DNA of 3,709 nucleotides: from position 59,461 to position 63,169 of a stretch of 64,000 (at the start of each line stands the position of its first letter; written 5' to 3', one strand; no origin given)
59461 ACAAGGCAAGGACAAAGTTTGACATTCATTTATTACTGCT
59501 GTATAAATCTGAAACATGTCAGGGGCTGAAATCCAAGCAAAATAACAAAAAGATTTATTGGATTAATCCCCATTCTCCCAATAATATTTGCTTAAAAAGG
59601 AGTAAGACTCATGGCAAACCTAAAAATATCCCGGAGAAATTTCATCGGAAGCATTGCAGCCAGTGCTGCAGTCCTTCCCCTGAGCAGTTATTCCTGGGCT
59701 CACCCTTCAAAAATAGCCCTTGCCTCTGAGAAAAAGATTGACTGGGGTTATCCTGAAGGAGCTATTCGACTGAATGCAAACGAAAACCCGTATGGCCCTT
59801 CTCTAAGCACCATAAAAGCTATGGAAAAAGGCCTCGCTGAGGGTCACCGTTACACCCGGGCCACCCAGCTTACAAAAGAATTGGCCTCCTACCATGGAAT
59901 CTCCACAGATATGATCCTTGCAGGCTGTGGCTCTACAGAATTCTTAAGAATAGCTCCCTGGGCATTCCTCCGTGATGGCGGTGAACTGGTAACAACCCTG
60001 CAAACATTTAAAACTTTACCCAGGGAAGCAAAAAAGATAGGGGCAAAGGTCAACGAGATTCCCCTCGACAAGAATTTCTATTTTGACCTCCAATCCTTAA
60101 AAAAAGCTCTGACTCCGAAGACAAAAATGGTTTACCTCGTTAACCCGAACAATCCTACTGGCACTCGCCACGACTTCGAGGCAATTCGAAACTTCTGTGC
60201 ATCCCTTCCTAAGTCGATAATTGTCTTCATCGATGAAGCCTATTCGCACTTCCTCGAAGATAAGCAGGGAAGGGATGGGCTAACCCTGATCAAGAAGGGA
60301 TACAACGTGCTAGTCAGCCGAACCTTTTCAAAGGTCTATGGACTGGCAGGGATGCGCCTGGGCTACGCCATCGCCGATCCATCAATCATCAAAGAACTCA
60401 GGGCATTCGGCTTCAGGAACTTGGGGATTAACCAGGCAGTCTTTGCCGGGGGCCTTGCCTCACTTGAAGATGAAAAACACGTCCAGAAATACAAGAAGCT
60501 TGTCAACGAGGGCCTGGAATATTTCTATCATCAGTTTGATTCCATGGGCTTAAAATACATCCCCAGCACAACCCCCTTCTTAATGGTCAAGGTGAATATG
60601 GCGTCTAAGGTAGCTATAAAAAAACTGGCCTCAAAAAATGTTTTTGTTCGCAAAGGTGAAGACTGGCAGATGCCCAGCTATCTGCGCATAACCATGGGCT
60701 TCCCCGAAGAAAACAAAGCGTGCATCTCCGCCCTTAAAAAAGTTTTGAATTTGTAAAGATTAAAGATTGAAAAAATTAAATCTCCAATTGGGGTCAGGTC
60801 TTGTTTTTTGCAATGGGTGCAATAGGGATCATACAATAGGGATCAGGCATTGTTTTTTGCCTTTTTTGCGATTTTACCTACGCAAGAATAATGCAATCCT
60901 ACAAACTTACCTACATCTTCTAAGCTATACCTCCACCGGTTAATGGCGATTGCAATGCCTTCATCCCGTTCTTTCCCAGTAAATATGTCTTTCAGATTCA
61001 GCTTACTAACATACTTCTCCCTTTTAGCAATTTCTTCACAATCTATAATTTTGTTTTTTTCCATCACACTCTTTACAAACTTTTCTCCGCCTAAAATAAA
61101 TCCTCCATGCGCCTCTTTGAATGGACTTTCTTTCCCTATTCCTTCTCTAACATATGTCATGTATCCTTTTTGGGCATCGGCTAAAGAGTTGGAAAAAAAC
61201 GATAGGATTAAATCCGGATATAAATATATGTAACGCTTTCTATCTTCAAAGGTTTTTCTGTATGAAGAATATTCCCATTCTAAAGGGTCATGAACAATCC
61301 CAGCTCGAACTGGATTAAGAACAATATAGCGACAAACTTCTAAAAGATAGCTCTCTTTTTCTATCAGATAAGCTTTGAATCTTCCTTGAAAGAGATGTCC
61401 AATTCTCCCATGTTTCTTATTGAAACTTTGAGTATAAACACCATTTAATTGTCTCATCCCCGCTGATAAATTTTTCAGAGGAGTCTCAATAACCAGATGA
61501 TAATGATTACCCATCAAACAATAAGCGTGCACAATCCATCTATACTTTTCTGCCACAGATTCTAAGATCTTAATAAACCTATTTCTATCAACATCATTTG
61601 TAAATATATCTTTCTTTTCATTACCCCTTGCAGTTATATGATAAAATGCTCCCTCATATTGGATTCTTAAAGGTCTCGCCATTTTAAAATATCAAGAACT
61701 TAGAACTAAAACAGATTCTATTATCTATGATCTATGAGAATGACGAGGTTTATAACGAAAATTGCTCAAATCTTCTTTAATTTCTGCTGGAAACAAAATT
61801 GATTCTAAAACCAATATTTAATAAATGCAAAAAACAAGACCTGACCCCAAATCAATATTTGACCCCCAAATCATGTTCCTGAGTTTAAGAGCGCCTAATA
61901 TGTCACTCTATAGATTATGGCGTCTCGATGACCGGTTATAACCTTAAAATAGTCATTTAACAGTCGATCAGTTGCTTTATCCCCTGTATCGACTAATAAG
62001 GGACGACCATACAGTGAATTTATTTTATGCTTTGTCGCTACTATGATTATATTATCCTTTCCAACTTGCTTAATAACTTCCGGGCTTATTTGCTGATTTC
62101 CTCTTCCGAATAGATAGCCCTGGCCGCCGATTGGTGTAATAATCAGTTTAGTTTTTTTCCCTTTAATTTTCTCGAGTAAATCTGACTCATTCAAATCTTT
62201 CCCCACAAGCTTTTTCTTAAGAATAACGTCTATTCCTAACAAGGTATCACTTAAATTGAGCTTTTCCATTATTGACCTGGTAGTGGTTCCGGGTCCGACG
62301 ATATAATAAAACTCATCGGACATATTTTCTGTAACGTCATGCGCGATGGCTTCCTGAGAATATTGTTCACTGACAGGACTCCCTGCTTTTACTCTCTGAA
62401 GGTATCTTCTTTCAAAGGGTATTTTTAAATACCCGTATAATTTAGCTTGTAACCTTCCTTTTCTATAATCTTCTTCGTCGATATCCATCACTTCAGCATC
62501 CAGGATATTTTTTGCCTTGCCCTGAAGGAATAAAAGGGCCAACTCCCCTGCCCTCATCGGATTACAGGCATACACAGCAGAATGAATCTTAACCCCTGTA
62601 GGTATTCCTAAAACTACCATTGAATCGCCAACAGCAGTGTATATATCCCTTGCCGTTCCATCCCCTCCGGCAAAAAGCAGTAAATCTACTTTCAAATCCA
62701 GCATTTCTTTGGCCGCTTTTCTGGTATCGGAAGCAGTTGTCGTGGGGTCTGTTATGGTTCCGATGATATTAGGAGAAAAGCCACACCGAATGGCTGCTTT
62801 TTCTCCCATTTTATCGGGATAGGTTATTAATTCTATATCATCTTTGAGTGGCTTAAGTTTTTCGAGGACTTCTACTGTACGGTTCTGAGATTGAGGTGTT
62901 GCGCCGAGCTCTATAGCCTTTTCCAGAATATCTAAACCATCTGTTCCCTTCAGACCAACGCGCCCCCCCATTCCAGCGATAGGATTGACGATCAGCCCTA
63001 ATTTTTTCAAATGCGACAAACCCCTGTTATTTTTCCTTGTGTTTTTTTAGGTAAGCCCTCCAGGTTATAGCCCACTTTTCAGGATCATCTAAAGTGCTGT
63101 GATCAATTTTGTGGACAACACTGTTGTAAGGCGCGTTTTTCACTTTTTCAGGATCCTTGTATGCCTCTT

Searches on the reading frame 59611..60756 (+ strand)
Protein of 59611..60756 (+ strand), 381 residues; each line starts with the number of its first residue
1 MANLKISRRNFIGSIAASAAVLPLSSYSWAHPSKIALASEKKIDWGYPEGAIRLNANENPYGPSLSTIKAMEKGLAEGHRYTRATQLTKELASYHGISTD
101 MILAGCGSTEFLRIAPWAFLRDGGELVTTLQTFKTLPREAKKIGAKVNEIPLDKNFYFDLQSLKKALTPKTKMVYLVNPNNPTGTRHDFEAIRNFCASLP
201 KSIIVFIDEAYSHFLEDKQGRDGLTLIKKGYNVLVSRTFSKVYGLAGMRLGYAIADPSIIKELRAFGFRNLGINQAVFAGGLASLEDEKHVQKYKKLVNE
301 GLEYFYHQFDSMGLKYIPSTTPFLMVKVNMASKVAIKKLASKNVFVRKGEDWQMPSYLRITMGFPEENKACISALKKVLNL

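Call 95: search_protein_families(library=pfam, proteins=[window:59611-60756:+], max_evalue=0.001)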
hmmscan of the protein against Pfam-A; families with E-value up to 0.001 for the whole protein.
window:59611-60756:+ (381 aa): 5 families
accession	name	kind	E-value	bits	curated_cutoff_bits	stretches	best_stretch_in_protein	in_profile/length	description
PF00155.27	Aminotran_1_2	-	6.6e-45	154.3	19.7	1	52-370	4-356/361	Aminotransferase class I and II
PF00266.25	Aminotran_5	-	5.4e-09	35.9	21.5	1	107-210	69-177/371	Aminotransferase class-V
PF01053.26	Cys_Met_Meta_PP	-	4e-07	29.4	27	1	76-211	41-176/381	Cys/Met metabolism PLP-dependent enzyme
PF01041.23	DegT_DnrJ_EryC1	-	1.5e-06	28.2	19.8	1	81-215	23-152/360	DegT/DnrJ/EryC1/StrS aminotransferase family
PF06838.17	Met_gamma_lyase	-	0.00064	18.8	24.2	1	141-219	126-208/405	Methionine gamma-lyase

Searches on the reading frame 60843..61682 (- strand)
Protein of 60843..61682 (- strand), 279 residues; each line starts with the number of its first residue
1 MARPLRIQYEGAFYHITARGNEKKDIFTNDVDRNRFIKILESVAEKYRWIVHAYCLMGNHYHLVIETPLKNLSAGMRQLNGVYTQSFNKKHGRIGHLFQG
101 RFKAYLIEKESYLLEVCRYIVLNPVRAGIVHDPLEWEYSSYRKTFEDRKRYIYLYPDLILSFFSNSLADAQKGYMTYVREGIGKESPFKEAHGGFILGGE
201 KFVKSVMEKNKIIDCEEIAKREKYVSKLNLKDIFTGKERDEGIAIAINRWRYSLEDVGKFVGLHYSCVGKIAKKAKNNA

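Call 12: search_protein_families(library=pfam, proteins=[window:60843-61682:-])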
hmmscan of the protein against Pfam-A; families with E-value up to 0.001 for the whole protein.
window:60843-61682:- (279 aa): 1 family
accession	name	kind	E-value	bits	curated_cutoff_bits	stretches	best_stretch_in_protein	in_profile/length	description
PF01797.21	Y1_Tnp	-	8.1e-15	55.5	23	1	13-120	6-118/121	Transposase IS200 like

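Call 63: search_protein_families(library=ncbifam, proteins=[window:60843-61682:-], max_evalue=0.01)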
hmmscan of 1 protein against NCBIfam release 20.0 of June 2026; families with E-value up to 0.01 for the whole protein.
window:60843-61682:- (279 aa): 2 families
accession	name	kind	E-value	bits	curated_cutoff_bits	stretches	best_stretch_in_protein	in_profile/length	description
NF047646.1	REP_Tyr_transpos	equivalog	2.8e-24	85.7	80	1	6-139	4-146/146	REP-associated tyrosine transposase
NF033573.1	transpos_IS200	equivalog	0.00012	22.3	55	1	14-94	13-93/126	IS200/IS605 family transposase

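Call 64: search_solved_structures(query=window:60843-61682:-, max_evalue=0.01)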
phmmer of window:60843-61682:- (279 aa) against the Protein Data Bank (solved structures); distinct sequences matched with E-value up to 0.01: 0.

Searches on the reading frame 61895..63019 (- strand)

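Call 95: search_protein_families(library=pfam, proteins=[window:61895-63019:-], max_evalue=0.001)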
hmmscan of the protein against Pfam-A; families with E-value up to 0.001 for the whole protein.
window:61895-63019:- (374 aa): 3 families
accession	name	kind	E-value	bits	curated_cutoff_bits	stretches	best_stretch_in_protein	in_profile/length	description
PF20143.4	NAD_kinase_C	-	2.4e-19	69.8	23.7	1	235-371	2-125/126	ATP-NAD kinase C-terminal domain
PF01513.26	NAD_kinase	-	5e-19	69.3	25.5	1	7-167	1-128/130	ATP-NAD kinase N-terminal domain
PF00781.29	DAGK_cat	-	3.5e-05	23.8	23.6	1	91-142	36-90/125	Diacylglycerol kinase catalytic domain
